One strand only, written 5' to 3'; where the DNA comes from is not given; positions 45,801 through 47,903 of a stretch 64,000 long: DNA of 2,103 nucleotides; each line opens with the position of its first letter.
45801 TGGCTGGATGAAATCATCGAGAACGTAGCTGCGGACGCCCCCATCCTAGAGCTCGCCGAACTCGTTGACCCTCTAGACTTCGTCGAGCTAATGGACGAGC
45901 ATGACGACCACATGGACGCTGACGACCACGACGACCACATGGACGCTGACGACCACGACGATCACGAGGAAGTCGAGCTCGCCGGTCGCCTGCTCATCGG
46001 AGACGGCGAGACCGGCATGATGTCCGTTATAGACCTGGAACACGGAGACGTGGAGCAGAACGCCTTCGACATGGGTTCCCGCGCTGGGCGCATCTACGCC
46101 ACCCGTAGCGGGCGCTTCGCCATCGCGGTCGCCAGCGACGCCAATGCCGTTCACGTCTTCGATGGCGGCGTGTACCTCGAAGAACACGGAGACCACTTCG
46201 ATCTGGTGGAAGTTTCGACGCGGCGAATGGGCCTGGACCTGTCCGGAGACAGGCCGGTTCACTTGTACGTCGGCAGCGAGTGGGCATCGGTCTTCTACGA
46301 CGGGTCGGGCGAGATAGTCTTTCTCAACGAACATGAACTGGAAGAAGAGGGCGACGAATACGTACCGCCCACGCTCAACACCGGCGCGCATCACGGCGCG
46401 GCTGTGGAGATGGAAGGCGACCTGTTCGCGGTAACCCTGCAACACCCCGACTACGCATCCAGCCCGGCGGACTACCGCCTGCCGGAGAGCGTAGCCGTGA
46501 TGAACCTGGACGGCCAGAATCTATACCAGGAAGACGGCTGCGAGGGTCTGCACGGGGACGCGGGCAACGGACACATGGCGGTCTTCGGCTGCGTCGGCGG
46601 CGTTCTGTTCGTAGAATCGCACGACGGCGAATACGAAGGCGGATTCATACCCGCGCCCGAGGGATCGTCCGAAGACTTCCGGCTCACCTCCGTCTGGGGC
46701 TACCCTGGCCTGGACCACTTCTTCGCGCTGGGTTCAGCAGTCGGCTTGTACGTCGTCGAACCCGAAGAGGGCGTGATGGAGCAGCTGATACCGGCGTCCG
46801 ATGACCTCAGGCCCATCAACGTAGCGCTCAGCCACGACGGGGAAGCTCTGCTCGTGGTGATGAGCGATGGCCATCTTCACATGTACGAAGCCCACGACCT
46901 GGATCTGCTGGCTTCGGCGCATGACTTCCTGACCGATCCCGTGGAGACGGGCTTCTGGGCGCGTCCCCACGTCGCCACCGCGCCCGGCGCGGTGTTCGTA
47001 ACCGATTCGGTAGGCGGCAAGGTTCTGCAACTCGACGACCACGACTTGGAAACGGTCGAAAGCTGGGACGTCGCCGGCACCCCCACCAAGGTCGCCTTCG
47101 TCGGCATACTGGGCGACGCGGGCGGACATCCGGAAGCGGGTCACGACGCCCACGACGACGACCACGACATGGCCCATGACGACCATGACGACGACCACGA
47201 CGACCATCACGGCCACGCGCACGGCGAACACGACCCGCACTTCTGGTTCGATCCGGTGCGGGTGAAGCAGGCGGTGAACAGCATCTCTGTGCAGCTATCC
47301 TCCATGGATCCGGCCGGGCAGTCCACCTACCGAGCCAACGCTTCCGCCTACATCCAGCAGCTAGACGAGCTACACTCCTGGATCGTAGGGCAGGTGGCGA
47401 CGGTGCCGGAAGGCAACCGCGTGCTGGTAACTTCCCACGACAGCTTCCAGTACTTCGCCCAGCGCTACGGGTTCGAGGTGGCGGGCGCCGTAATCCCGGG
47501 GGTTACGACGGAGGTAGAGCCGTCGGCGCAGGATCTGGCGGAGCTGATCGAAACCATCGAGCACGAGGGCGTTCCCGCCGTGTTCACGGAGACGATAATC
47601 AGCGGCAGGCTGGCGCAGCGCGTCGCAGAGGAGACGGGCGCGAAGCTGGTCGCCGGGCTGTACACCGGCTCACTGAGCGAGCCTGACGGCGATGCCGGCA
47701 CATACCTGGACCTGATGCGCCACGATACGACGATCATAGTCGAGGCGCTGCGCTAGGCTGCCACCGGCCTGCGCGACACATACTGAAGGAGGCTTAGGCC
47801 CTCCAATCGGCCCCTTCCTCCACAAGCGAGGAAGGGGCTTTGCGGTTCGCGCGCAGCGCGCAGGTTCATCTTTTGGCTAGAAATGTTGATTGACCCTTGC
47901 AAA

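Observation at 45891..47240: ZnuA-type zinc-binding protein with a ~380-aa AztD-like beta-propeller inserted into its His-rich loop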

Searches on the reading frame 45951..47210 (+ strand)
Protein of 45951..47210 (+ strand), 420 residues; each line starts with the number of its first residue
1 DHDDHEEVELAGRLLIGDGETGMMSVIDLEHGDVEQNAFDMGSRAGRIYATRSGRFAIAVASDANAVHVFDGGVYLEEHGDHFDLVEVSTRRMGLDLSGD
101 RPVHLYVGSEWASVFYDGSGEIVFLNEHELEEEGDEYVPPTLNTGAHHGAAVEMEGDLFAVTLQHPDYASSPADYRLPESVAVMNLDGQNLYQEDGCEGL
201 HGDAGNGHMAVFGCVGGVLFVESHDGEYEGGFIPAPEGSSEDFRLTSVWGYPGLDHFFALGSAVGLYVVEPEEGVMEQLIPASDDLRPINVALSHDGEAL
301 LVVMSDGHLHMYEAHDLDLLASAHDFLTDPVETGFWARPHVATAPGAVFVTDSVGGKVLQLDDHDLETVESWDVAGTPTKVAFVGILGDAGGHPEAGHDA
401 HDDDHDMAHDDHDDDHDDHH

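Call 4: search_protein_families(library=pfam, proteins=[window:45951-47210:+], max_evalue=0.01)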
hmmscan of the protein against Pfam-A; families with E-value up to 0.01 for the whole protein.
window:45951-47210:+ (420 aa): 0 families

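Call 5: search_protein_families(library=ncbifam, proteins=[window:45951-47210:+], max_evalue=0.01)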
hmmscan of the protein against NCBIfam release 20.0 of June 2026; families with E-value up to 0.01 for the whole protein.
window:45951-47210:+ (420 aa): 2 families
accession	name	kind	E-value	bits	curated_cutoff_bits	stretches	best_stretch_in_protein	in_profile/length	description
NF038015.2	AztD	exception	2.8e-30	105.3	400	1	18-384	3-354/356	zinc metallochaperone AztD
TIGR03866.1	PQQ_ABC_repeats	subfamily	0.0013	17.9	287.3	0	15-72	14-70/310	PQQ-dependent catabolism-associated beta-propeller protein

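Call 6: search_solved_structures(query=window:45951-47210:+, max_evalue=0.01, show_alignments=2)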
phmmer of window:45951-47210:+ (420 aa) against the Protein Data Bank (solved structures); distinct sequences matched with E-value up to 0.01: 2.
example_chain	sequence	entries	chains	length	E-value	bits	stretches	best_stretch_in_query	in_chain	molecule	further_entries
6cmk_B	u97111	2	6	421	9.7e-28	100.4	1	10-405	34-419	AztD protein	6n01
6ck1_B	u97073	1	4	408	2e-26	96.1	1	1-386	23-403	A1B2F4 protein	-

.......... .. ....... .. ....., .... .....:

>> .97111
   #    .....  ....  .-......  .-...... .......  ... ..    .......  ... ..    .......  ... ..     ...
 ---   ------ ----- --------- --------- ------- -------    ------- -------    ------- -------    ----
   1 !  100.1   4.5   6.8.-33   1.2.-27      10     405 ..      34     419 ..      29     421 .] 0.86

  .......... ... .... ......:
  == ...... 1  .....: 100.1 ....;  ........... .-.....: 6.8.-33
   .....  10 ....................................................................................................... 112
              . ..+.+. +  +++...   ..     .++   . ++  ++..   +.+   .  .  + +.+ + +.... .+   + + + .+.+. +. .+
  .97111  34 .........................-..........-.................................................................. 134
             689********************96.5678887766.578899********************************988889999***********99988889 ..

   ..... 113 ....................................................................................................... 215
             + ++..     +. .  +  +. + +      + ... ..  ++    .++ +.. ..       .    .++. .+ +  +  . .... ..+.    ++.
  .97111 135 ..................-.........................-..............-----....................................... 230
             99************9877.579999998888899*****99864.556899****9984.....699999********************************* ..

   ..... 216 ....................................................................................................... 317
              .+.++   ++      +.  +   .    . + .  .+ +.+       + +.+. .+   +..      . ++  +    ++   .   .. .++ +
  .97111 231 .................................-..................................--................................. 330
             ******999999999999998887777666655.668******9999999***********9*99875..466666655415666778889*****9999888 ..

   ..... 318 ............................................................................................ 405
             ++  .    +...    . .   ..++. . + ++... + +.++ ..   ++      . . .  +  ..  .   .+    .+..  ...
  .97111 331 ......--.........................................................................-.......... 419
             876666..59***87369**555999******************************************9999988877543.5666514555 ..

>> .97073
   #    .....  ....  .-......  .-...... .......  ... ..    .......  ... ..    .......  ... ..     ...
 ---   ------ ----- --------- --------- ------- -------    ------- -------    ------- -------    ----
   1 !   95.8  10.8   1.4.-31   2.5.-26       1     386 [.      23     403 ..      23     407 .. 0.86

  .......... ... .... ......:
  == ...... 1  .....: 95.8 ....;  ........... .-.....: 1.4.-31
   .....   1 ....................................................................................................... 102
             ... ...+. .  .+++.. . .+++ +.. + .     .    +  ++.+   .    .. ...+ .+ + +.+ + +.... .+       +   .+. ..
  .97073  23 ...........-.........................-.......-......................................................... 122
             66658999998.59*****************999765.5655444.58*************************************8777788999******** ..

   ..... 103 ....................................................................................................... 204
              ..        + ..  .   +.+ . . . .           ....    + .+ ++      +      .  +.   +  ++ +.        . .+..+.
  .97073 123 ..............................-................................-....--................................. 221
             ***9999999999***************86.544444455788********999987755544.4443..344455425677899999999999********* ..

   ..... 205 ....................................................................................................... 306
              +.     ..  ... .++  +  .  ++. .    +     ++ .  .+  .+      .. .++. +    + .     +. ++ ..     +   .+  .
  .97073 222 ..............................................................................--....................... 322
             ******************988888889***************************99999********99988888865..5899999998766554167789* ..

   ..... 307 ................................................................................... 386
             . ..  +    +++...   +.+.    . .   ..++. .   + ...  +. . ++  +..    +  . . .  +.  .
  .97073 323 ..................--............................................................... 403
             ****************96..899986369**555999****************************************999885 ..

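Call 44: search_protein_representatives(protein=window:45972-47144:+)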
Query: 391 residues. Proteins with E-value up to 0.001 (for the whole library): 605; up to 1e-10: 386; up to 1e-30: 48. The best 150 are listed.
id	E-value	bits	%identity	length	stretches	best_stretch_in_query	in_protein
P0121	6.2e-174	595.0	64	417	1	3-386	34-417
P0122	1.7e-164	564.0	65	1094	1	3-390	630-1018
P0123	9.5e-144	495.6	63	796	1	2-391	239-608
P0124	5.4e-140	483.3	56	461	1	3-380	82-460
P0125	3.4e-128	444.4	36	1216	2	3-391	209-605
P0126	4.7e-126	437.4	70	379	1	3-274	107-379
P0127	2.7e-123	428.3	95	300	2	1-199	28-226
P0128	1.6e-100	353.3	67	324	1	157-383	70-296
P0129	5.8e-86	305.3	78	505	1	2-173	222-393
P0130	2.2e-72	260.6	46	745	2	176-380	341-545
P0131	8.1e-70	252.2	37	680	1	4-384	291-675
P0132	2.4e-69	250.6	63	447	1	1-183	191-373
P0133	4.7e-65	236.5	39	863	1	2-391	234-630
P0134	6.7e-63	229.4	38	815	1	2-391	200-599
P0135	5.8e-60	219.7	70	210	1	154-298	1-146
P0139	7.8e-57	209.4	35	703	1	4-380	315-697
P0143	9.3e-51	189.4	34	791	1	2-383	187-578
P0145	9.5e-49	182.8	28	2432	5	3-387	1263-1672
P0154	1.7e-35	139.1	33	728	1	2-386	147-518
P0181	3.0e-28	115.2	30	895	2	6-387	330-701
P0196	7.2e-26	107.4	28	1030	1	6-379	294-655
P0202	2.0e-25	105.9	30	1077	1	5-382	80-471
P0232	3.8e-23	98.4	30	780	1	4-381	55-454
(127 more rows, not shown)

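Call 45: search_protein_families(library=pfam, proteins=[P0122, P0125, P0145, P0131, P0133, P0134, P0139, P0143, P0154], max_evalue=0.001)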
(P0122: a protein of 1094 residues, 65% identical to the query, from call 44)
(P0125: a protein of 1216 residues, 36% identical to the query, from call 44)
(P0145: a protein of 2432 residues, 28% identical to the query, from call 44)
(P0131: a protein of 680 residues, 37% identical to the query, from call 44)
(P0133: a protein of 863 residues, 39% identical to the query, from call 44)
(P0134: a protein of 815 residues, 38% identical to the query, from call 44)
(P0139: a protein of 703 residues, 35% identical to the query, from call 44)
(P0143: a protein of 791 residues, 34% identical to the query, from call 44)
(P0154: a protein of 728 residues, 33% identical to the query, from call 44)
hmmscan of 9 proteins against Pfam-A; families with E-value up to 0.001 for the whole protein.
P0122 (1094 aa): 0 families

P0125 (1216 aa): 8 families
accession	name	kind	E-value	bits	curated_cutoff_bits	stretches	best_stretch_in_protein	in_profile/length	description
PF01297.22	ZnuA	-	1.8e-77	260.8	29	2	1022-1213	81-263/263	Zinc-uptake complex component A periplasmic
PF08450.18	SGL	-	4e-09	36.9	26.3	0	413-530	52-164/246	SMP-30/Gluconolactonase/LRE-like region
PF13360.13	PQQ_2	-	1e-05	25.8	27.6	0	506-639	115-226/233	Outer membrane protein assembly factor BamB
PF12894.13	ANAPC4_WD40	-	3.8e-05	24.3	22.9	0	485-539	26-80/91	Anaphase-promoting complex subunit 4 WD40 domain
PF13570.13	Beta-prop_ACSF4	-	0.00012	22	133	0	502-543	52-95/329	Beta-alanine-activating enzyme, beta-propeller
PF25174.1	Beta-prop_THOC3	-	0.00018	21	305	0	497-607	88-192/272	THOC3 beta-propeller domain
PF24796.1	WDR55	-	0.00076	19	200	0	496-536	52-92/296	WDR55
PF02239.22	Cytochrom_D1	-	0.001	18.2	25.5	0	478-534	17-72/368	Cytochrome D1 heme domain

P0145 (2432 aa): 1 family
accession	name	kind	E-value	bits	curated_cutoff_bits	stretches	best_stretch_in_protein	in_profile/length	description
PF02535.28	Zip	-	5.1e-52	177.5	35.1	1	2114-2422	6-323/323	ZIP Zinc transporter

P0131 (680 aa): 0 families

P0133 (863 aa): 1 family
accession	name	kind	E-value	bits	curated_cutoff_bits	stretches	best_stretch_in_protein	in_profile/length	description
PF01297.22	ZnuA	-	5.9e-72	242.7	29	2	660-858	97-261/263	Zinc-uptake complex component A periplasmic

P0134 (815 aa): 1 family
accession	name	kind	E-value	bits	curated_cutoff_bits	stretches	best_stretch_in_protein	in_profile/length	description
PF01297.22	ZnuA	-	1.5e-61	208.6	29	2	622-814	97-262/263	Zinc-uptake complex component A periplasmic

P0139 (703 aa): 0 families

P0143 (791 aa): 1 family
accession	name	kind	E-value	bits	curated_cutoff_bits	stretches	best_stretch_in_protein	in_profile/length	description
PF01297.22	ZnuA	-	4e-78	263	29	2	594-789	97-263/263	Zinc-uptake complex component A periplasmic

P0154 (728 aa): 1 family
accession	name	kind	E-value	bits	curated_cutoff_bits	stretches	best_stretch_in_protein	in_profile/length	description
PF01297.22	ZnuA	-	9.3e-88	294.5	29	2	529-726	75-263/263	Zinc-uptake complex component A periplasmic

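Call 64: search_protein_families(library=pfam, proteins=[P0181, P0122, P0131, P0196, P0202, P0232], max_evalue=0.01)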
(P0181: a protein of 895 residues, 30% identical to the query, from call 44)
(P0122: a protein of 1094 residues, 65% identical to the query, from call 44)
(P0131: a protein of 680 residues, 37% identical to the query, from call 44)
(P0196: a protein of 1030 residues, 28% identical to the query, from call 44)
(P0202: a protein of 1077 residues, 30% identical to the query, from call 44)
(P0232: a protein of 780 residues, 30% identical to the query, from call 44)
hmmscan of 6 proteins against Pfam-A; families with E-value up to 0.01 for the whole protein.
P0181 (895 aa): 2 families
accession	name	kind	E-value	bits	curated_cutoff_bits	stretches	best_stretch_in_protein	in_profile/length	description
PF01297.22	ZnuA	-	4.2e-85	285.8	29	2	705-893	86-263/263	Zinc-uptake complex component A periplasmic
PF09223.17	ZinT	-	1.8e-10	41.4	27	1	128-281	18-175/181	ZinT (YodA) periplasmic lipocalin-like zinc-recruitment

P0122 (1094 aa): 1 family
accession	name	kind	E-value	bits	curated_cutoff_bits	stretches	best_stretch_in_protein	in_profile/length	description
PF24807.1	WD40_CDC20-Fz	-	0.0031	17.3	200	1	876-965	22-111/292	CDC20/Fizzy WD40 domain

P0131 (680 aa): 0 families

P0196 (1030 aa): 3 families
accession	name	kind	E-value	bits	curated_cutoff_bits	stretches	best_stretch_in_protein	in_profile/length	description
PF13517.12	FG-GAP_3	-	3.6e-53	178.5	26.9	5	56-118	1-61/61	FG-GAP-like repeat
PF01839.29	FG-GAP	-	2.7e-19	69.1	22.1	1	764-788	4-31/37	FG-GAP repeat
PF07593.17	UnbV_ASPIC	-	1.8e-11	44.1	23.4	1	945-1010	1-66/68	ASPIC and UnbV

P0202 (1077 aa): 2 families
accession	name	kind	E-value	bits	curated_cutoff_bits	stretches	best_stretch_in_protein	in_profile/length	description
PF09223.17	ZinT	-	2.1e-11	44.4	27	1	490-641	19-169/181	ZinT (YodA) periplasmic lipocalin-like zinc-recruitment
PF05694.17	SBP56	-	0.0016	17.8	34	0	969-1000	34-65/453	56kDa selenium binding protein (SBP56)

P0232 (780 aa): 3 families
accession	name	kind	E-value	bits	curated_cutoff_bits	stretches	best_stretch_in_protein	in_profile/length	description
PF13860.13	FlgD_ig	-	5.2e-08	33.2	27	1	705-765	17-73/79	FlgD Ig-like domain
PF18962.6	Por_Secre_tail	-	5.9e-05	23.7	27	1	692-778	2-75/75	Secretion system C-terminal sorting domain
PF13585.12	CHU_C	-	0.0038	17.8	27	0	712-767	29-72/86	CHU_C Type IX secretion signal domain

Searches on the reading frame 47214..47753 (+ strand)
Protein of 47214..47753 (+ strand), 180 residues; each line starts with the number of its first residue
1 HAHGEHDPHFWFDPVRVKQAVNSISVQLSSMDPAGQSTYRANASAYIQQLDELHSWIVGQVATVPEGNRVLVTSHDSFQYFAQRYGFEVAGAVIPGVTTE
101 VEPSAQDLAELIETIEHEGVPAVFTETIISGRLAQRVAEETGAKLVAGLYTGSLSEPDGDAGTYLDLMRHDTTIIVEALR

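Call 66: search_solved_structures(query=window:47214-47753:+, max_evalue=0.00001, show_alignments=5)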
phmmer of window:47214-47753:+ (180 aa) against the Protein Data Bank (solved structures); distinct sequences matched with E-value up to 0.00001: 51.
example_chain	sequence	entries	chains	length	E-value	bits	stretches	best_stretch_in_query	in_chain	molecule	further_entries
5w56_A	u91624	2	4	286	2.3e-32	115.6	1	4-179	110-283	Periplasmic solute binding protein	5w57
5kzj_A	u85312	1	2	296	2.9e-32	115.3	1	4-179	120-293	Periplasmic solute binding protein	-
6xpn_B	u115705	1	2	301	3.5e-27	98.7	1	4-179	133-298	Periplasmic solute binding protein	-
1k0f_A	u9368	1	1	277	6e-25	91.5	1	4-179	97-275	Periplasmic zinc-binding protein troA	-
1toa_A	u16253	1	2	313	8.3e-25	91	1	4-179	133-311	PROTEIN (PERIPLASMIC BINDING PROTEIN TROA)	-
3mfq_A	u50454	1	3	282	8.7e-25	90.9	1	7-179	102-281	High-affinity zinc uptake system protein znuA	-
8svc_A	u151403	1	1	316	2.2e-24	89.6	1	6-179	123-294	Metal ABC transporter substrate-binding protein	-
5hx7_A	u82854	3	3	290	3.8e-23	85.6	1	4-175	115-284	Manganese-binding lipoprotein MntA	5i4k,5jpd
4irm_A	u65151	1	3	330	1.1e-22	84.1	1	6-178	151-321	Mn transporter; MntC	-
1xvl_A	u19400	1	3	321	1.2e-22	84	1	6-178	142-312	Mn transporter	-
3ujp_A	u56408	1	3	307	1.3e-22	83.8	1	6-178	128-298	Mn transporter subunit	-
6q1c_A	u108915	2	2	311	2.5e-22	82.9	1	5-171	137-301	Periplasmic chelated iron-binding protein YfeA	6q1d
5uxs_A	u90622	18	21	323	2.8e-22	82.8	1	5-171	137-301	Periplasmic chelated iron-binding protein YfeA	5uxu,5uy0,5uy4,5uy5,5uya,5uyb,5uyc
3zk9_A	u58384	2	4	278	4.3e-21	78.9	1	3-179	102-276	MANGANESE ABC TRANSPORTER SUBSTRATE-BINDING LIPOPROTEIN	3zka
4uto_A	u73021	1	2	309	5.6e-21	78.5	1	3-179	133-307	MANGANESE ABC TRANSPORTER SUBSTRATE-BINDING LIPOPROTEIN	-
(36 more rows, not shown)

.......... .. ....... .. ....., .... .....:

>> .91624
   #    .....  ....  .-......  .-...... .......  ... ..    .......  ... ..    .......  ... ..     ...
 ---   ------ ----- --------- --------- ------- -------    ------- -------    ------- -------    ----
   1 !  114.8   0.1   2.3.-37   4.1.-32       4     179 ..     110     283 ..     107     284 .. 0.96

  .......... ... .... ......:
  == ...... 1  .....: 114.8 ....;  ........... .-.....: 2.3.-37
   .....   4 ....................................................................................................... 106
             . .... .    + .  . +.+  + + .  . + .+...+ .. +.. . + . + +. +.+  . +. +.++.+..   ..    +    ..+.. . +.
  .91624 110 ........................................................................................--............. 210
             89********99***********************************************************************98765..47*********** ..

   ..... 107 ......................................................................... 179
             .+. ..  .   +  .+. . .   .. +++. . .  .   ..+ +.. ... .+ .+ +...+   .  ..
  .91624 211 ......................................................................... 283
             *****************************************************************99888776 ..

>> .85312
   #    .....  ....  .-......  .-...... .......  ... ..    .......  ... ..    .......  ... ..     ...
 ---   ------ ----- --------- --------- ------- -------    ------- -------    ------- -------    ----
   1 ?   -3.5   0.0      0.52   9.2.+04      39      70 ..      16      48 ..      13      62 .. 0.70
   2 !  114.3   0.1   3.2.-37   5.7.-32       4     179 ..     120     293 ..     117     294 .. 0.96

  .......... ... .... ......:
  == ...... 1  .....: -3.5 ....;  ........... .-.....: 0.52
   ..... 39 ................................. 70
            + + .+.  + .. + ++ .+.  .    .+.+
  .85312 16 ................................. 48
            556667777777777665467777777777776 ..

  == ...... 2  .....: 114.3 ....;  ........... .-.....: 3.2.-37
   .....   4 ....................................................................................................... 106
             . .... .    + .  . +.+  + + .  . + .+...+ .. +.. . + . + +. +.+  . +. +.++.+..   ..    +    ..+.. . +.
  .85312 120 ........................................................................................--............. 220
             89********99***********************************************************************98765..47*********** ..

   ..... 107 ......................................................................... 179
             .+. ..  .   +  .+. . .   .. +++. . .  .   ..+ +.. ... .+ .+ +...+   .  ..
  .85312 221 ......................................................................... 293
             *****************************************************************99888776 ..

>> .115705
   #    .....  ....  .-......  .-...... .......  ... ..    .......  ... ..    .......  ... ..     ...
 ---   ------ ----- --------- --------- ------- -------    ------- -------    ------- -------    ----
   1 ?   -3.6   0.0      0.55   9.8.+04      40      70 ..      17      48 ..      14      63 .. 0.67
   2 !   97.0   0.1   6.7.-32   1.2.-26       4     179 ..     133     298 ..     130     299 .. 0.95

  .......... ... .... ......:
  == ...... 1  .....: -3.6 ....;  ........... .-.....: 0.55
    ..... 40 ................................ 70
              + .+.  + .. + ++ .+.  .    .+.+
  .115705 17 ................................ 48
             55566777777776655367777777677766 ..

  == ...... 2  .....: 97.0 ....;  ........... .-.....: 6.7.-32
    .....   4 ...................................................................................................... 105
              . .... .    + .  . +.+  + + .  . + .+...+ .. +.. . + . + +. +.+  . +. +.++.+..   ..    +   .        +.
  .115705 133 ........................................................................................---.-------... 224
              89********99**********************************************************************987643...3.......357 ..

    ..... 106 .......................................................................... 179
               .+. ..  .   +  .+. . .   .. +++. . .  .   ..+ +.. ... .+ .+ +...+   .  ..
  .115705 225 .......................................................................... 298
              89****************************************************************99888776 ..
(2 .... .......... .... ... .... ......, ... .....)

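Call 71: search_protein_families(library=ncbifam, proteins=[window:47214-47753:+], max_evalue=0.001)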
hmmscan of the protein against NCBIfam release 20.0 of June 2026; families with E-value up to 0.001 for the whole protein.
window:47214-47753:+ (180 aa): 8 families
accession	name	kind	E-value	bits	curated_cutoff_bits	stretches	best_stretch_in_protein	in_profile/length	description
NF040870.1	AztC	equivalog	4.5e-62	210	350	1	3-179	100-277/277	zinc ABC transporter substrate-binding protein AztC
NF053842.1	MnTportMntCDein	equivalog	1.7e-58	198.1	400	1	2-178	105-281/281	manganese ABC transporter substrate-binding protein MntC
TIGR03772.1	anch_rpt_subst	equivalog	2.2e-40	138.7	350.45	1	1-177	311-483/486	anchored repeat ABC transporter, substrate-binding protein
NF053703.1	Mn_SBP_EfaA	exception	6.1e-31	107.7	485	1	4-179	136-309/310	Mn/Fe ABC transporter substrate-binding lipoprotein EfaA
NF040928.1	ABC_lipo_SloC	subfamily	5.1e-25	88.2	525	1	3-179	128-302/304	metal ABC transporter substrate-binding lipoprotein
NF047355.1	ABC_bind_Mn_Staph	exception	1.2e-21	77.3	500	1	5-178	136-307/309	manganese ABC transporter substrate-binding lipoprotein MntC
NF033605.1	Zn_bnd_ABC_AdcA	exception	8.7e-20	71.2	700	1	1-178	147-321/517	zinc ABC transporter substrate-binding lipoprotein AdcA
NF007091.2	PRK09545.1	equivalog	1.5e-14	53.9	268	1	1-144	144-283/318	zinc ABC transporter substrate-binding protein ZnuA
